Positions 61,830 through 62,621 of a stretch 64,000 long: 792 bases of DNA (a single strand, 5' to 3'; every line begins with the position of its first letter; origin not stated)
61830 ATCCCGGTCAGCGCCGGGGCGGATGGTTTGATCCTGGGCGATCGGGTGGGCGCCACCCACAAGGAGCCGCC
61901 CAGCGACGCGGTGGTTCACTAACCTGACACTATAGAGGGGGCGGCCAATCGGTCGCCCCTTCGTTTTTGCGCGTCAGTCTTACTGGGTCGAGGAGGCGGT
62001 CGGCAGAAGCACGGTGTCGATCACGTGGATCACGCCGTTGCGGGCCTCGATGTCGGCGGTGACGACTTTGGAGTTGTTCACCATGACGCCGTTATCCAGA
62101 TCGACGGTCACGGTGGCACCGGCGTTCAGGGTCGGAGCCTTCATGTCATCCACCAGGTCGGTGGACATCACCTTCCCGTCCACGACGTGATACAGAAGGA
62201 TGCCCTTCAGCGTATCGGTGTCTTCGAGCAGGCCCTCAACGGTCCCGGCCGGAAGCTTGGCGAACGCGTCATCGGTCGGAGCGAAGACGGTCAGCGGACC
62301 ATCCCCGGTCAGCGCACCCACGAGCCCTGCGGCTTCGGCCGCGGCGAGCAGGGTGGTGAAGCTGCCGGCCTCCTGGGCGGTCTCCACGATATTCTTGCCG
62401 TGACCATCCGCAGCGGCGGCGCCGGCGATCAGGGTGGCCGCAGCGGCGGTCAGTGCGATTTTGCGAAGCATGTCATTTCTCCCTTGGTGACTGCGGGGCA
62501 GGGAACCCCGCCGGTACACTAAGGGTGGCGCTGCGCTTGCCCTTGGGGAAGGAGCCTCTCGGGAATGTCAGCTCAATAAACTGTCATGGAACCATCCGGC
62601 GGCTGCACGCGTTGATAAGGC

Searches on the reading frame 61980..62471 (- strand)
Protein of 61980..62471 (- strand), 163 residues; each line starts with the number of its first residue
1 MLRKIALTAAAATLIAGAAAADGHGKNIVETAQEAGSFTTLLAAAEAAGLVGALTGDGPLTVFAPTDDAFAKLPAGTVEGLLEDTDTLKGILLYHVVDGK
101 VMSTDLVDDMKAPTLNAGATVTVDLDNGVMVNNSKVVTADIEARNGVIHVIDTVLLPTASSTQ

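Call 6: find_encoding_contigs(protein=window:61980-62471:-, flank=10000, max_places=10)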
Protein window:61980-62471:- (163 aa): 1 contig read that carries it; 1 place shown.
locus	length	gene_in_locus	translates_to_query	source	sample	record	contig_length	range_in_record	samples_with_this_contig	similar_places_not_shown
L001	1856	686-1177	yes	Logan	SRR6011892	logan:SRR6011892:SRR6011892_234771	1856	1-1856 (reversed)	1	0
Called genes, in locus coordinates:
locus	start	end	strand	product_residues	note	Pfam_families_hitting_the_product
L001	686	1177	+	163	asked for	PF02469:Fasciclin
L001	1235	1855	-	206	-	?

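Call 8: find_homologous_proteins(query=window:61980-62471:-)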
Query window:61980-62471:- (163 aa): 8000 proteins with E <= 0.001 among 8000 candidates; the best 120 are listed.
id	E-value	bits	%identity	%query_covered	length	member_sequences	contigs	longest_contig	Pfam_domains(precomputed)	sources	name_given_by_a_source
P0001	2.3e-90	318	98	100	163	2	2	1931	PF02469.28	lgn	-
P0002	5.8e-78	278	57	88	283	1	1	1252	PF02469.28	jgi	jgi:uncharacterized surface protein with fasciclin (FAS1) repeats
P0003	8.9e-78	277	56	83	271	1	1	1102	PF02469.28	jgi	jgi:uncharacterized surface protein with fasciclin (FAS1) repeats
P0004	7.3e-77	274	-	-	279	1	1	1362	PF02469.28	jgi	jgi:uncharacterized surface protein with fasciclin (FAS1) repeats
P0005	6.5e-76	271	-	-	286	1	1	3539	PF02469.28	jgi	jgi:transforming growth factor-beta-induced protein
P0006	1.9e-75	269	61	81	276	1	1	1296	PF02469.28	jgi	jgi:uncharacterized surface protein with fasciclin (FAS1) repeats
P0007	2.3e-75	269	-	-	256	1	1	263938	PF02469.28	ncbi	-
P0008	9.4e-75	267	60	83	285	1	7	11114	PF02469.28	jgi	jgi:uncharacterized surface protein with fasciclin (FAS1) repeats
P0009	3.3e-74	266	60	83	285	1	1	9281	PF02469.28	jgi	jgi:uncharacterized surface protein with fasciclin (FAS1) repeats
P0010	2.2e-73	263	58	83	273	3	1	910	PF02469.28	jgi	jgi:uncharacterized surface protein with fasciclin (FAS1) repeats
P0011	4.1e-73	262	58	81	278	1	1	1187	PF02469.28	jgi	jgi:uncharacterized surface protein with fasciclin (FAS1) repeats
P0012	8.5e-73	261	59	88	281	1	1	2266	PF02469.28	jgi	-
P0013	8.9e-73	261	57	88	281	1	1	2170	PF02469.28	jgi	-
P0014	1.5e-72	260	59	83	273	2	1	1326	PF02469.28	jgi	jgi:uncharacterized surface protein with fasciclin (FAS1) repeats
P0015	3.7e-72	259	85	87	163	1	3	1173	PF02469.28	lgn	-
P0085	8.6e-55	203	74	84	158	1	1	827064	PF02469.28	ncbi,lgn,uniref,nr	ncbi:fasciclin domain-containing protein [Pseudooctadecabacter jejudonensis]|uniref:Cell surface lip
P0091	7.3e-54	200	69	96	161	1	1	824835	PF02469.28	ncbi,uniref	ncbi:fasciclin domain-containing protein [Jannaschia sp. KMU-145]|uniref:fasciclin domain-containing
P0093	1.0e-53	199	68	96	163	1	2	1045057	PF02469.28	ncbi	-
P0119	2.2e-52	195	69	96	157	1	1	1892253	PF02469.28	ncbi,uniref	ncbi:fasciclin domain-containing protein [Gymnodinialimonas sp. 2305UL16-5]|uniref:fasciclin domain-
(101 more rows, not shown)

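Call 10: find_related_loci(query=window:61980-62471:-, collection=genome_contigs, flank=6000)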
Query window:61980-62471:- (163 aa) in genome_contigs; peptide patterns used: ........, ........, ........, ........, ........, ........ (x = any residue, [..] = any of these).
600 stretches matched a pattern (row limit reached: there are more); 592 encode a relative of the query (tblastn E <= 1e-3); the best 80 are kept; 80 distinct loci.
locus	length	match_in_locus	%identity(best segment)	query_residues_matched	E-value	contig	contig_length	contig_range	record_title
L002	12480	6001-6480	61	1-159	1e-54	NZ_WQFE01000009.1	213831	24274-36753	Ruegeria atlantica strain HKCCA5752 NODE_9, whole genome shotgun sequence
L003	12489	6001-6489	60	1-162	5e-54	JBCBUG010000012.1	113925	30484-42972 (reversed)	MAG: Pseudomonadota bacterium isolate J06640_10 k141_245532_length_113925_cov_45.8704, whole genome shotgun sequence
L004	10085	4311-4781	65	1-157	1e-52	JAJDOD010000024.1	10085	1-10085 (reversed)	MAG: Silicimonas sp. isolate MASabin.3 k141_1219146, whole genome shotgun sequence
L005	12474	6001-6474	66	1-157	2e-52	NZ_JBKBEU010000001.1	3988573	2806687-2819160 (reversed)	Phaeobacter sp. C3_T13_0 1, whole genome shotgun sequence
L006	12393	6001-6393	70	26-157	2e-52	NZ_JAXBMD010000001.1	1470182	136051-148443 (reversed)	Cognatiyoonia sp. IB215446 contig_1, whole genome shotgun sequence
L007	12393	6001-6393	70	26-157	9e-52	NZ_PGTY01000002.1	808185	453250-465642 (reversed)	Yoonia maricola strain DSM 29128 Ga0131267_12, whole genome shotgun sequence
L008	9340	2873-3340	63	1-157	2e-51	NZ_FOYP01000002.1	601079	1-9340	Yoonia tamlensis strain DSM 26879, whole genome shotgun sequence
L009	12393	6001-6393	67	26-157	1e-49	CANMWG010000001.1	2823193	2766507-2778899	uncultured Rhodobacteraceae bacterium isolate 4-2050-3Z.fasta genome assembly, contig: NODE_1, whole genome shotgun sequ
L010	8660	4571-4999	63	22-163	6e-48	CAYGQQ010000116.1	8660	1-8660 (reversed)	MAG TPA_asm: uncultured Rhodobacterales bacterium isolate ERP117304_co3_224 genome assembly, contig: NODE_11587_length_8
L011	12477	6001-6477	62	1-157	2e-47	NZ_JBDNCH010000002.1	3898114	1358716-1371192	Ponticoccus litoralis strain KCCM 90028 contig_2, whole genome shotgun sequence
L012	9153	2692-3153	60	1-157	6e-47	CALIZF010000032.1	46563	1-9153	MAG: uncultured Rhodobacteraceae bacterium isolate N1_Bin_METABAT__58_1 genome assembly, contig: c_000000255786, whole g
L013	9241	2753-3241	58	1-157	2e-46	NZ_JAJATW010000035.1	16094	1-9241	Marinomonas algarum strain E8 Scaffold34_1, whole genome shotgun sequence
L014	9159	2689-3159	64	1-157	1e-46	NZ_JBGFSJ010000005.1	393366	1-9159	Rhodosalinus sp. 5P4 NODE_5_length_393366_cov_151.990686, whole genome shotgun sequence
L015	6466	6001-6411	62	20-157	1e-46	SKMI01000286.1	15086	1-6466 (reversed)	MAG: Rhodobacteraceae bacterium isolate CSSed162cmA_243 CSSed16-2cmA-10671, whole genome shotgun sequence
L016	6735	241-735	62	1-163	5e-46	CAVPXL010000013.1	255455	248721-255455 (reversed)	MAG: uncultured Alphaproteobacteria bacterium isolate MFD01721.bin.1.125 genome assembly, contig: contig_64692, whole ge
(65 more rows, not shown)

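Call 11: find_encoding_contigs(protein=P0001, flank=5000, max_places=4)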
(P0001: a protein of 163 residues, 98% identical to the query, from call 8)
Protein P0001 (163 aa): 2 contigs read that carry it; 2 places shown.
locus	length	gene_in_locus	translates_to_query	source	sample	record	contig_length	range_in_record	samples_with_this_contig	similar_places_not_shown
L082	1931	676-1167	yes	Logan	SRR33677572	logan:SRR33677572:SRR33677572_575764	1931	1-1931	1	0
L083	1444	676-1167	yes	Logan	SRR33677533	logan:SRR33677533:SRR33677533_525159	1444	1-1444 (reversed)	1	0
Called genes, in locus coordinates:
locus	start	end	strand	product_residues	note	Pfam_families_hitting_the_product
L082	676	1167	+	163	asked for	PF02469:Fasciclin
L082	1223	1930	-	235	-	?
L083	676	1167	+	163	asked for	PF02469:Fasciclin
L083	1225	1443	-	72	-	?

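Call 12: find_encoding_contigs(protein=P0015, flank=5000, max_places=4)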
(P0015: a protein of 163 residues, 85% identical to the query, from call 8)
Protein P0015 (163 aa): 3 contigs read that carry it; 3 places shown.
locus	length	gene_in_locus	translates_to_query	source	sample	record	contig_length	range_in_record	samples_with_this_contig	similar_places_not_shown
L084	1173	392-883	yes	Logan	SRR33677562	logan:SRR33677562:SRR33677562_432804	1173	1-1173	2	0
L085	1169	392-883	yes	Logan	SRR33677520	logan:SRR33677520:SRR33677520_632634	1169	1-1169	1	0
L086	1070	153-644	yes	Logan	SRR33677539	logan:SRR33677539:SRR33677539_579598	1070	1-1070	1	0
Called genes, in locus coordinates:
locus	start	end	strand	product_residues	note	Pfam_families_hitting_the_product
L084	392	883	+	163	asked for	PF02469:Fasciclin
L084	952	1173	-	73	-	?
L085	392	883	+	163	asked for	PF02469:Fasciclin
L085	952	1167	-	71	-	?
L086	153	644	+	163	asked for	PF02469:Fasciclin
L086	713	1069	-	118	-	?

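Call 92: find_encoding_contigs(protein=P0085, flank=4000, max_places=2)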
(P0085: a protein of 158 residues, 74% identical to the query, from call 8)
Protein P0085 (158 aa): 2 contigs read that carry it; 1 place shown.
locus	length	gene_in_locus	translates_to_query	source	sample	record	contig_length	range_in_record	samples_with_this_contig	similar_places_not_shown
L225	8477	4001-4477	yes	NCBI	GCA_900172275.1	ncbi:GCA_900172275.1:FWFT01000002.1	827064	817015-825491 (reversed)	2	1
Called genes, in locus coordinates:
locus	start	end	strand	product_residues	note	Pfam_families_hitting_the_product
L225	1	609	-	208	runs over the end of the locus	PF01794:Ferric_reduct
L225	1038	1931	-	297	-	PF00174:Oxidored_molyb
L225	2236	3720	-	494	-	PF01645:Glu_synthase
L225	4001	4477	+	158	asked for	PF02469:Fasciclin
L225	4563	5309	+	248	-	PF00106:adh_short, PF08659:KR, PF13561:adh_short_C2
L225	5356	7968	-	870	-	PF02861:Clp_N, PF23569:NBD_SMAX1 (weak), PF00004:AAA, PF17871:AAA_lid_9, PF00004:AAA, PF07724:AAA_2, PF07728:AAA_5, PF10431:ClpB_D2-small, +5 more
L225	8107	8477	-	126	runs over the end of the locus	-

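Call 93: find_encoding_contigs(protein=P0091, flank=4000, max_places=2)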
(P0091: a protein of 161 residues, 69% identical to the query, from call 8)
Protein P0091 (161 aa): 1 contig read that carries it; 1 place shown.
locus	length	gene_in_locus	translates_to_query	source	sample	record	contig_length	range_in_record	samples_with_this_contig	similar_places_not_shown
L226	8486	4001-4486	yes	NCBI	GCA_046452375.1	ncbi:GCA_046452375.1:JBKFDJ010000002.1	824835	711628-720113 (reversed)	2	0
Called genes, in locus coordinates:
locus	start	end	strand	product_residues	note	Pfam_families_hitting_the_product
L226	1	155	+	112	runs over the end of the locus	PF11015:DUF2853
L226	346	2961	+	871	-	PF02861:Clp_N, PF23569:NBD_SMAX1 (weak), PF00004:AAA, PF17871:AAA_lid_9, PF00004:AAA (weak), PF07724:AAA_2, PF07728:AAA_5, PF10431:ClpB_D2-small, +7 more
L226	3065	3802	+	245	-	PF01435:Peptidase_M48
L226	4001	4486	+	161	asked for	PF02469:Fasciclin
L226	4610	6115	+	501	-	PF01645:Glu_synthase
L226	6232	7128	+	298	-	PF00174:Oxidored_molyb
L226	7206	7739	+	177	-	PF01794:Ferric_reduct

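Call 94: find_encoding_contigs(protein=P0119, flank=4000, max_places=2)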
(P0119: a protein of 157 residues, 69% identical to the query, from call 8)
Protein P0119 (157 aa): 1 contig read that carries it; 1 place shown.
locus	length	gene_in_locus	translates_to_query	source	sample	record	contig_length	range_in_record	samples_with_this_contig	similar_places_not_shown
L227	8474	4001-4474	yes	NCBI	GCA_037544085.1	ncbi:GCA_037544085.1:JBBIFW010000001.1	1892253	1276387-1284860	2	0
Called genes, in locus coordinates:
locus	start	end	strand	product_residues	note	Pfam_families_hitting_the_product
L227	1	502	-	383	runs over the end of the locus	PF07690:MFS_1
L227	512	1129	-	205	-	PF01794:Ferric_reduct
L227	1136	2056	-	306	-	PF00174:Oxidored_molyb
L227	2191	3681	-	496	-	PF01645:Glu_synthase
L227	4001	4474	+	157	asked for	PF02469:Fasciclin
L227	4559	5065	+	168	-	PF02469:Fasciclin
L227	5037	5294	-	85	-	-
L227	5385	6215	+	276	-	PF00126:HTH_1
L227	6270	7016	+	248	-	PF00106:adh_short, PF08659:KR, PF13561:adh_short_C2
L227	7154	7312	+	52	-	-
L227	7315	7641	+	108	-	-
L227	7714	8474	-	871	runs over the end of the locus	PF02861:Clp_N, PF13191:AAA_16 (faint), PF00004:AAA, PF17871:AAA_lid_9, PF00004:AAA, PF07724:AAA_2, PF07728:AAA_5, PF10431:ClpB_D2-small, +7 more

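Call 95: find_encoding_contigs(protein=P0093, flank=4000, max_places=2)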
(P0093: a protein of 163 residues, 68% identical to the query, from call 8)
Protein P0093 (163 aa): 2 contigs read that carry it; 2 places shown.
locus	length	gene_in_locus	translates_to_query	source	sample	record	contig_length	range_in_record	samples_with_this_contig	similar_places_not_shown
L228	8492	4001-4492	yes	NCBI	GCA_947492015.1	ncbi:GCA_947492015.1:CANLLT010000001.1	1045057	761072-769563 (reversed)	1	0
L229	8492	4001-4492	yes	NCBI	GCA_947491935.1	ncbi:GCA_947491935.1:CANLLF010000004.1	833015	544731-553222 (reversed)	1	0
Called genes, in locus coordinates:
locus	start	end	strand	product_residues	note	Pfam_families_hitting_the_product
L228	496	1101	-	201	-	PF01794:Ferric_reduct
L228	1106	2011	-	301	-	PF00174:Oxidored_molyb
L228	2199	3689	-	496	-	PF01645:Glu_synthase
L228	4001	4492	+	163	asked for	PF02469:Fasciclin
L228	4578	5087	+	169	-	PF02469:Fasciclin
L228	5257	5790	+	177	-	PF13521:AAA_28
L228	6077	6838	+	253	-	PF00106:adh_short, PF08659:KR, PF13561:adh_short_C2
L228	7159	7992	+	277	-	PF00685:Sulfotransfer_1, PF13469:Sulfotransfer_3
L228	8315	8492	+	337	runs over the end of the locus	PF13641:Glyco_tranf_2_3 (weak), PF00535:Glycos_transf_2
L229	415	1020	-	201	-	PF01794:Ferric_reduct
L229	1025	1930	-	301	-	PF00174:Oxidored_molyb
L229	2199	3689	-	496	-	PF01645:Glu_synthase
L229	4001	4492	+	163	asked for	PF02469:Fasciclin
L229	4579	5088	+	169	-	PF02469:Fasciclin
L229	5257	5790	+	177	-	PF13521:AAA_28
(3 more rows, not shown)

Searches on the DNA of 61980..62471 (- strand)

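Call 14: search_rna_families(sources=[L004, L006, L007, L008, L009, L010, L012, L014, L017, L024, L028], threshold=gathering)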
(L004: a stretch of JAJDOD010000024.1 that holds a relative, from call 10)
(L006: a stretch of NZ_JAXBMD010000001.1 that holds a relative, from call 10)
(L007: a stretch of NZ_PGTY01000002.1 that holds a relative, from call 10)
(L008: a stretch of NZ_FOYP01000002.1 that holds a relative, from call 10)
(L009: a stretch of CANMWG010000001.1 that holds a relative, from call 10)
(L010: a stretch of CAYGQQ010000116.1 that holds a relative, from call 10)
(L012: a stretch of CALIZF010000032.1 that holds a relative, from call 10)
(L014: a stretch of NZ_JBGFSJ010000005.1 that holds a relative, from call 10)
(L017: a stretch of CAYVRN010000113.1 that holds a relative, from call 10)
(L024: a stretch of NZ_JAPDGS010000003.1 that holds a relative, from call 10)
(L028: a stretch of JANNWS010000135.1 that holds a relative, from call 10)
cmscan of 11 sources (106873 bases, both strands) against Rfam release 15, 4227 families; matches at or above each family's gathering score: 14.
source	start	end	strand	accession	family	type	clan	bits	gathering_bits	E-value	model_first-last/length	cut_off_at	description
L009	1177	2640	-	RF00177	SSU_rRNA_bacteria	Gene; rRNA;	CL00111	1539.7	50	0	1-1533/1533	no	Bacterial small subunit ribosomal RNA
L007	1899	3362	-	RF00177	SSU_rRNA_bacteria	Gene; rRNA;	CL00111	1538.6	50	0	1-1533/1533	no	Bacterial small subunit ribosomal RNA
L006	1904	3363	-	RF00177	SSU_rRNA_bacteria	Gene; rRNA;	CL00111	1537.6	50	0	1-1533/1533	no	Bacterial small subunit ribosomal RNA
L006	1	1196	-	RF02541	LSU_rRNA_bacteria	Gene; rRNA;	CL00112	1057.8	50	0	1-1208/2925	3'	Bacterial large subunit ribosomal RNA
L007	1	1170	-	RF02541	LSU_rRNA_bacteria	Gene; rRNA;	CL00112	1023.1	50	0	1-1182/2925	3'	Bacterial large subunit ribosomal RNA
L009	1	488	-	RF02541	LSU_rRNA_bacteria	Gene; rRNA;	CL00112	352.3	50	7.5e-112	1-502/2925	3'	Bacterial large subunit ribosomal RNA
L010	1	252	-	RF00177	SSU_rRNA_bacteria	Gene; rRNA;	CL00111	204.3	50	1.3e-60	1-283/1533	3'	Bacterial small subunit ribosomal RNA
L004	1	224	-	RF00177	SSU_rRNA_bacteria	Gene; rRNA;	CL00111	168.9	50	2.9e-49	1-255/1533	3'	Bacterial small subunit ribosomal RNA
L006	1694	1767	-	RF00005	tRNA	Gene; tRNA;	CL00001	70.1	29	4.8e-13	1-71/71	no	tRNA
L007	1505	1578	-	RF00005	tRNA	Gene; tRNA;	CL00001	70.1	29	4.8e-13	1-71/71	no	tRNA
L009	832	905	-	RF00005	tRNA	Gene; tRNA;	CL00001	70.1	29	4.8e-13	1-71/71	no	tRNA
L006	1596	1668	-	RF00005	tRNA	Gene; tRNA;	CL00001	66.3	29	5.5e-12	1-71/71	no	tRNA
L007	1661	1733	-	RF00005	tRNA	Gene; tRNA;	CL00001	66.3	29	5.5e-12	1-71/71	no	tRNA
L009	936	1008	-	RF00005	tRNA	Gene; tRNA;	CL00001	66.3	29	5.5e-12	1-71/71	no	tRNA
